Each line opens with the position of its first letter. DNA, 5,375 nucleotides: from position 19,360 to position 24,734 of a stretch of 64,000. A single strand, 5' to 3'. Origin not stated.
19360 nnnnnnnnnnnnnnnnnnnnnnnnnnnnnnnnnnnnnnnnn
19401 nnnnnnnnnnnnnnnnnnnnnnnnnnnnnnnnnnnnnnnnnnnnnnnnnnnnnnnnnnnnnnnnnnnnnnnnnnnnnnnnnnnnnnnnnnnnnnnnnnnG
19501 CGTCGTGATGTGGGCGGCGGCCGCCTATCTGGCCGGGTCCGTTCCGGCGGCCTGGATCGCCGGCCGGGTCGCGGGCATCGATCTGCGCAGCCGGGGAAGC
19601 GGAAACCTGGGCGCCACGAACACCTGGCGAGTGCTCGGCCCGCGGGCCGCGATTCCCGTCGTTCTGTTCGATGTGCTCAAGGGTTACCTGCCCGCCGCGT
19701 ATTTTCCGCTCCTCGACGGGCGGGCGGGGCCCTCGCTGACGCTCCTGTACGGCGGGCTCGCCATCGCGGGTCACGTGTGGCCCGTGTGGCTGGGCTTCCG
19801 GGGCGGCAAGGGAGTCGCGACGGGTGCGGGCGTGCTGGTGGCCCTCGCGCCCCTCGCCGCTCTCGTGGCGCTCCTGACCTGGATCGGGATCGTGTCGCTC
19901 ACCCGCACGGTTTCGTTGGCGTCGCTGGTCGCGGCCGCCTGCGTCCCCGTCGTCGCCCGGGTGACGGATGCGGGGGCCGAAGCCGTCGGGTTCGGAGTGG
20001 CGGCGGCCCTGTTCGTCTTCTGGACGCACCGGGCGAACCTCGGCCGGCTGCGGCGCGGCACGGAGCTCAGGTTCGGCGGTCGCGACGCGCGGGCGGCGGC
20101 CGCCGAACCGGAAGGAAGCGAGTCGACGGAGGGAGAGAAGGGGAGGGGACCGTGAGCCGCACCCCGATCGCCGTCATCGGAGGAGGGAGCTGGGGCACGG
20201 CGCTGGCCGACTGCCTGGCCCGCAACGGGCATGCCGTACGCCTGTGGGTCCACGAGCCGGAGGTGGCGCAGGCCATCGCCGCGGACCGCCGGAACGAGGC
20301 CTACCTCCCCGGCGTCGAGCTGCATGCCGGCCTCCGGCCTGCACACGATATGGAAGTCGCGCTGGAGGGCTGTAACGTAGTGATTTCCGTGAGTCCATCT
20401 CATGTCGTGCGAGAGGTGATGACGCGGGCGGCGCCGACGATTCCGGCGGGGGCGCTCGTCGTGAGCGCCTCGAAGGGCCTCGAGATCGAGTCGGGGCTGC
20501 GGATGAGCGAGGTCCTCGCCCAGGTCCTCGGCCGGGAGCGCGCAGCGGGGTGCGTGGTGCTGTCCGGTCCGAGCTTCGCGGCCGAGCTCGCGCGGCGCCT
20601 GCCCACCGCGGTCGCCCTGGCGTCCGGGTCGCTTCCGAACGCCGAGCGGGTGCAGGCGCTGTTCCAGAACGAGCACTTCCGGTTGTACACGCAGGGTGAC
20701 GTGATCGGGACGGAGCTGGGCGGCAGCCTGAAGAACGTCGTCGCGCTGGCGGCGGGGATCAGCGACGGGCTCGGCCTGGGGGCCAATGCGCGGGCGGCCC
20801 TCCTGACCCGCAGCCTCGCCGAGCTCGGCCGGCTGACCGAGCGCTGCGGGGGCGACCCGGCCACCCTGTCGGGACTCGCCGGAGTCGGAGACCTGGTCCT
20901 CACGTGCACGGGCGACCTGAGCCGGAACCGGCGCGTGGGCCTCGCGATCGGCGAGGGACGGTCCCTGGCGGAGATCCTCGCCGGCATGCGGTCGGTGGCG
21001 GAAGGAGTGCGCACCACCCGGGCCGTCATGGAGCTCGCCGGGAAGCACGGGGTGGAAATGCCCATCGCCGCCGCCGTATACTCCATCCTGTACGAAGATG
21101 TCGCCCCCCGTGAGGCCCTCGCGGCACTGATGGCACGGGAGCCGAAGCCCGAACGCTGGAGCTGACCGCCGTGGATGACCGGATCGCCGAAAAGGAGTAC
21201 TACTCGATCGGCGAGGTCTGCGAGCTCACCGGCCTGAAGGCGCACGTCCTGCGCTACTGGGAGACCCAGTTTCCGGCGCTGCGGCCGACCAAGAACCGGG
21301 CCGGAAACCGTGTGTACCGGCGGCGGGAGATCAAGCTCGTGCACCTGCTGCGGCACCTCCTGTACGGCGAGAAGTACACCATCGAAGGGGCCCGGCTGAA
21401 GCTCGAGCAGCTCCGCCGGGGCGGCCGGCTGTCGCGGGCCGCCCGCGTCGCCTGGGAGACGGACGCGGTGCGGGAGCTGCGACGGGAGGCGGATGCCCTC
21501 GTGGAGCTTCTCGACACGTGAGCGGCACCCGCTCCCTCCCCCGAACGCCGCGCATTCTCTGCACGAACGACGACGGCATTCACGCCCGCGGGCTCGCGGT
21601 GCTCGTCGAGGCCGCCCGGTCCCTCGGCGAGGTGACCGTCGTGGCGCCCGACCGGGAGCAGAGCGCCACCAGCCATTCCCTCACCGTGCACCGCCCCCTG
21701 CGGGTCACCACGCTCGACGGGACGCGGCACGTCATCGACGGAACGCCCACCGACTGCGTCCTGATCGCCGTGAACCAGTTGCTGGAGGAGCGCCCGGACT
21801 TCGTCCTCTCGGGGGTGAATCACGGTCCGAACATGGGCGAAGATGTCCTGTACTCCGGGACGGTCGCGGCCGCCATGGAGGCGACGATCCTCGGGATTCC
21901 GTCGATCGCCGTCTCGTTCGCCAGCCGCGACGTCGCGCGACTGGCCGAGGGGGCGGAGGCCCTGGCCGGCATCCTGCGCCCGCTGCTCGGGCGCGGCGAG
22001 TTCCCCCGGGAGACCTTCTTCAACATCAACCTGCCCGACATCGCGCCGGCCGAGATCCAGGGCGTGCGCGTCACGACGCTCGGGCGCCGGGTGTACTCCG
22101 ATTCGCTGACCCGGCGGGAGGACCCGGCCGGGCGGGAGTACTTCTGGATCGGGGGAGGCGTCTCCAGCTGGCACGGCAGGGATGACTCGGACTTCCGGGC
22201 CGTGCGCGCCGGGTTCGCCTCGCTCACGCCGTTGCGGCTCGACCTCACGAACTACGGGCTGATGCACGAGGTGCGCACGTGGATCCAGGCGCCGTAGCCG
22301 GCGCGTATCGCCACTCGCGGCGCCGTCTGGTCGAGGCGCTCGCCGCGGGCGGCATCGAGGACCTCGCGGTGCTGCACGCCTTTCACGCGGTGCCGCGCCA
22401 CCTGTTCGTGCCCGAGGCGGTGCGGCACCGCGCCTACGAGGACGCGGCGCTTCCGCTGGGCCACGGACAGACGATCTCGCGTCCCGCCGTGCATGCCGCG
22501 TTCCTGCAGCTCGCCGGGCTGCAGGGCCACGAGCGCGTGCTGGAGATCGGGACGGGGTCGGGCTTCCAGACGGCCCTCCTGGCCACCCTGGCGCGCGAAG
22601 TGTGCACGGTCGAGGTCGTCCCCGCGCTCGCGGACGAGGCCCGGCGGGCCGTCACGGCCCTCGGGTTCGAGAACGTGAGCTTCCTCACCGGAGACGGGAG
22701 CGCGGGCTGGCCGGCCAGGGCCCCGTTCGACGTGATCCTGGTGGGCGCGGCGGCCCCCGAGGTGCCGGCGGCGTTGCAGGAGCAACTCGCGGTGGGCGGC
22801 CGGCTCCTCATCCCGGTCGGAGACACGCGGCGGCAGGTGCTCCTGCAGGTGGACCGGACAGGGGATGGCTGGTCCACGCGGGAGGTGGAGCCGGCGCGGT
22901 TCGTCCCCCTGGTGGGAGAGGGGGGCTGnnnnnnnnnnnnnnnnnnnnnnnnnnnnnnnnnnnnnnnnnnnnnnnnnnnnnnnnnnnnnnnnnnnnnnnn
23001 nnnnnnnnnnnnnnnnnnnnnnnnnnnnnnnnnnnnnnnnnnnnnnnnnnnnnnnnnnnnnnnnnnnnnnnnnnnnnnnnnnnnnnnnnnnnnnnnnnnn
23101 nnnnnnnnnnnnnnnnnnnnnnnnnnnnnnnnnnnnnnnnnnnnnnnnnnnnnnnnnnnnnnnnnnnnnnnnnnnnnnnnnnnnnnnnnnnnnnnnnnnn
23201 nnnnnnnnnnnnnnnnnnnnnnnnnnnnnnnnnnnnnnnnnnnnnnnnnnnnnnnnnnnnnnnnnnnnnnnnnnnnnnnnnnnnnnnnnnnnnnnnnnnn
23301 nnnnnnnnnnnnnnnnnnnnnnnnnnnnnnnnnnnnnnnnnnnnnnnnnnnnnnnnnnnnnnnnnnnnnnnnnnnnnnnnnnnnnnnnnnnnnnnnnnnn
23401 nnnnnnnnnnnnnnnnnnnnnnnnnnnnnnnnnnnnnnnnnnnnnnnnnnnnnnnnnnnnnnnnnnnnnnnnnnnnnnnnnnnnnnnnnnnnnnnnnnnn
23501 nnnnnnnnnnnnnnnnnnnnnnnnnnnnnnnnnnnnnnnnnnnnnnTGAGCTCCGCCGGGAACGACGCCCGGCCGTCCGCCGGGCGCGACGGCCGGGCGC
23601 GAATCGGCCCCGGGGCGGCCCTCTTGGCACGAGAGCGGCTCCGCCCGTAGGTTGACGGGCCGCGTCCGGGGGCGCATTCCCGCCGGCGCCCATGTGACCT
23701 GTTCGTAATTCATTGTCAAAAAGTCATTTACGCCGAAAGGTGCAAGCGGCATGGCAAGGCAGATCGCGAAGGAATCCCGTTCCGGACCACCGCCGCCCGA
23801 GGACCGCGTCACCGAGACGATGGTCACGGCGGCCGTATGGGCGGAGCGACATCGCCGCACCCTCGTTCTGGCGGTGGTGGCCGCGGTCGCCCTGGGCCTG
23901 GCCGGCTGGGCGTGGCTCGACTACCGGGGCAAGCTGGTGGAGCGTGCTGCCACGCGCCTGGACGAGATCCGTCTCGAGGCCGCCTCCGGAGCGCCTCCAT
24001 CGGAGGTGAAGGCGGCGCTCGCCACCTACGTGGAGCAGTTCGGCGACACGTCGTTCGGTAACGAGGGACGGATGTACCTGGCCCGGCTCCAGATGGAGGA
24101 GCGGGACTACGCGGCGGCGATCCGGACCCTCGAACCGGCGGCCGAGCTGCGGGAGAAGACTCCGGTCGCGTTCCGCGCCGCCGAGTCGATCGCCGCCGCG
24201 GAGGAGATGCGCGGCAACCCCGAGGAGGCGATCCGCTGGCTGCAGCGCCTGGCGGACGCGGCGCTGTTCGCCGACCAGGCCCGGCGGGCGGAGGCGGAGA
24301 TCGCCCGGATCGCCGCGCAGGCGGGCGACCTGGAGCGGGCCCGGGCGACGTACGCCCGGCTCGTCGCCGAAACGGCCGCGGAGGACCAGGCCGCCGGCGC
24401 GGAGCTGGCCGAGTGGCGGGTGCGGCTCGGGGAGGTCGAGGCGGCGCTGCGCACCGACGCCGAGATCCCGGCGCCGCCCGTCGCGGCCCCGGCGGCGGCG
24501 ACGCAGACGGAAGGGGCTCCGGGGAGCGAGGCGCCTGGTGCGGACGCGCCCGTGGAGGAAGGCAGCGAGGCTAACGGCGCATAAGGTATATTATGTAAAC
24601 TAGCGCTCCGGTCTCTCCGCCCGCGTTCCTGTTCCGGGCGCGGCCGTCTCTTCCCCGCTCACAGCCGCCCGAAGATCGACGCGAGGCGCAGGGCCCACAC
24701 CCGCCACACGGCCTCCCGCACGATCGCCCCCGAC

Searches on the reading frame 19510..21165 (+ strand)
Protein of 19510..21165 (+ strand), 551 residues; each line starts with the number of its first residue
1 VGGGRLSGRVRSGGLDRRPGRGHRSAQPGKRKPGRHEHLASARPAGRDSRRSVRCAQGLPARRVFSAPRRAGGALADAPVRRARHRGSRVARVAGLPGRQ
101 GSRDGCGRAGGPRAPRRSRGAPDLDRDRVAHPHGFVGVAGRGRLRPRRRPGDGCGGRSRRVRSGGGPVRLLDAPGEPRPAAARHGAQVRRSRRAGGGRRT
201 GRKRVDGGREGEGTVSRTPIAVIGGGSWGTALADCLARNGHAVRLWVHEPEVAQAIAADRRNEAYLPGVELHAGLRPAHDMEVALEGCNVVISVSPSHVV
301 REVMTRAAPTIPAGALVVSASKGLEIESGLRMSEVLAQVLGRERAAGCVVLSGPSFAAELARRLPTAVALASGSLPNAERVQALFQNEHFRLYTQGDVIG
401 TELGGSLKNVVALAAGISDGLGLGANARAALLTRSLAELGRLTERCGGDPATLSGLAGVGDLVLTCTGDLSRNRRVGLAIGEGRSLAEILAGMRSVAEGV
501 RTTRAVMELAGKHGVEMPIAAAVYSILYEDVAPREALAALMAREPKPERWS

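Call 44: search_protein_families(library=pfam, proteins=[window:19510-21165:+], max_evalue=0.0001)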
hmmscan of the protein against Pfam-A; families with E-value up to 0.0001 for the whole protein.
window:19510-21165:+ (551 aa): 6 families
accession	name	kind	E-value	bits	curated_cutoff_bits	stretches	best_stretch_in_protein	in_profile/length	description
PF07479.19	NAD_Gly3P_dh_C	-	1.8e-54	184.2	25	1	397-537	1-141/142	NAD-dependent glycerol-3-phosphate dehydrogenase C-terminus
PF01210.29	NAD_Gly3P_dh_N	-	5.7e-48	163.3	23.1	1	220-372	2-152/158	NAD-dependent glycerol-3-phosphate dehydrogenase N-terminus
PF20618.3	GPD_NAD_C_bact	-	1.5e-24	86.7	27.6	1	457-523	1-66/66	Bacterial GPD, NAD-dependent C-terminal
PF03807.23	F420_oxidored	-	7.4e-07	30.1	21.6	1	220-322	2-93/94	NADP oxidoreductase coenzyme F420-dependent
PF03446.21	NAD_binding_2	-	2.5e-06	28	21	1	220-321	2-93/161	NAD binding domain of 6-phosphogluconate dehydrogenase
PF02558.23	ApbA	-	3e-06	27.3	22.2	1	220-350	1-123/150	Ketopantoate reductase PanE/ApbA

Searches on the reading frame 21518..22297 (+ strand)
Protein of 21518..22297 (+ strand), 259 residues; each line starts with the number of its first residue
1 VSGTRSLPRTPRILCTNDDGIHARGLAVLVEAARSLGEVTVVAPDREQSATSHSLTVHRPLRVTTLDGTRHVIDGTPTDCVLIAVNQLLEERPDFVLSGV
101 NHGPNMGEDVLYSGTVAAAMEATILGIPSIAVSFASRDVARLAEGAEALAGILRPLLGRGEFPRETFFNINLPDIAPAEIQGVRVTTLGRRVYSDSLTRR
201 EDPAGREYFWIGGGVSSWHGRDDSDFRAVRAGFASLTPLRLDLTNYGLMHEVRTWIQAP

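Call 44: search_protein_families(library=pfam, proteins=[window:21518-22297:+], max_evalue=0.0001)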
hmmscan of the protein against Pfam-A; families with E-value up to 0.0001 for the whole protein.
window:21518-22297:+ (259 aa): 1 family
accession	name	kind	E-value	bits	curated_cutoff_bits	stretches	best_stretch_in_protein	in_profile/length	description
PF01975.23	SurE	-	2.7e-61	207.1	22.1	1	13-194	1-188/189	Survival protein SurE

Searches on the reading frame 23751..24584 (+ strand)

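Call 23: search_protein_families(library=pfam, proteins=[window:23751-24584:+], max_evalue=1)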
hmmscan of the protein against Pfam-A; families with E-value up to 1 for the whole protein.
window:23751-24584:+ (277 aa): 13 families
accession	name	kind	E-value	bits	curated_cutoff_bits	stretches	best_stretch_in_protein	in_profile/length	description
PF09976.15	TPR_21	-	7.7e-10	39.3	25.5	1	37-171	9-143/193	Tetratricopeptide repeat-like domain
PF13432.12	TPR_16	-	6.4e-06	26.9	32.7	1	110-170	3-60/65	Tetratricopeptide repeat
PF13424.12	TPR_12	-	0.00083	19.9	30.1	2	109-169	6-73/77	Tetratricopeptide repeat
PF24603.1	TPR_30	-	0.0021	18.9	29.7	1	154-233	18-92/100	Tetratricopeptide repeat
PF13176.12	TPR_7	-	0.0069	16.8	27.9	0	110-135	5-30/36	Tetratricopeptide repeat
PF13174.12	TPR_6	-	0.018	16.1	26.3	0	184-206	6-28/33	Tetratricopeptide repeat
PF13428.12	TPR_14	-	0.02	16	23.5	1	146-170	6-30/44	Tetratricopeptide repeat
PF13181.12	TPR_8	-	0.03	14.9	25.7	0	184-204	7-27/34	Tetratricopeptide repeat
PF08238.18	Sel1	-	0.096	13.8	30.7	0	155-170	19-34/36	Sel1 repeat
PF23914.1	TPR_CcmH_CycH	-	0.12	12.7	42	1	106-213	52-156/158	Cytochrome c-type biogenesis protein H TPR domain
PF10602.15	RPN7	-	0.13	12.4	29.6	1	172-212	30-70/174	26S proteasome subunit RPN7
PF07719.23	TPR_2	-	0.14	12.8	27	0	148-168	8-28/34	Tetratricopeptide repeat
PF14559.12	TPR_19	-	0.45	11.3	25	0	107-136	28-57/68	Tetratricopeptide repeat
